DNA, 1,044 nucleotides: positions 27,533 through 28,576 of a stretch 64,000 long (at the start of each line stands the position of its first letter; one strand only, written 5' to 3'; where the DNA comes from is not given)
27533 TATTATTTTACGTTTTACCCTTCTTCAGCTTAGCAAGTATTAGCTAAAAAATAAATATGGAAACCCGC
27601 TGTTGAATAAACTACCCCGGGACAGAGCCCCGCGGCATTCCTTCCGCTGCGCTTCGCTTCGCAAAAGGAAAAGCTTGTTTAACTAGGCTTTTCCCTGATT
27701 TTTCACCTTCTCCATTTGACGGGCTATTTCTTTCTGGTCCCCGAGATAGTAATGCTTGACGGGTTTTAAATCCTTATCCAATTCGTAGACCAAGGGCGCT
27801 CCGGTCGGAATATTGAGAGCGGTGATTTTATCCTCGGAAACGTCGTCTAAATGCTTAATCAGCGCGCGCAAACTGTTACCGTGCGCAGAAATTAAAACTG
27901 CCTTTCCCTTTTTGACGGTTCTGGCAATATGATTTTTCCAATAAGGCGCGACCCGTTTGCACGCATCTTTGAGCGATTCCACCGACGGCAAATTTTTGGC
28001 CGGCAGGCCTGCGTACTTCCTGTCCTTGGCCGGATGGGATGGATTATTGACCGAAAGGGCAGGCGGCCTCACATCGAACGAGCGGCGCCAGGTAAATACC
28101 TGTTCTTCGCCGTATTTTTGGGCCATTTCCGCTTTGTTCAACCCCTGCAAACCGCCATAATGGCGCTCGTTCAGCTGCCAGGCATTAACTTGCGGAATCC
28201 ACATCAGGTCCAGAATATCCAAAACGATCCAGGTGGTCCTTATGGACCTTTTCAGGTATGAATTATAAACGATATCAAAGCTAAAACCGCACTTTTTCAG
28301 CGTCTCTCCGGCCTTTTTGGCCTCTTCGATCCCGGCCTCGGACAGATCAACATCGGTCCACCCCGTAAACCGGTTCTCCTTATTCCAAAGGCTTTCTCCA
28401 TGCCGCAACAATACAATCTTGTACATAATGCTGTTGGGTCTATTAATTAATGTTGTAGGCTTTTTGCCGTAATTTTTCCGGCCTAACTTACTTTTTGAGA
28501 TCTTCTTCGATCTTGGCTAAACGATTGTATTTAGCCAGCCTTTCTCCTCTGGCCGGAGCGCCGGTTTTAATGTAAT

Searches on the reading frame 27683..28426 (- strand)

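Call 83: search_protein_families(library=pfam, proteins=[window:27683-28426:-], max_evalue=0.001)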
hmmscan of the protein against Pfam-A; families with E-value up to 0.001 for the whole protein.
window:27683-28426:- (247 aa): 1 family
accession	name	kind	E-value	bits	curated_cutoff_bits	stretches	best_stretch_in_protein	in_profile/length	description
PF00300.27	His_Phos_1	-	2.3e-35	122.5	21.7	1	4-221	1-186/194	Histidine phosphatase superfamily (branch 1)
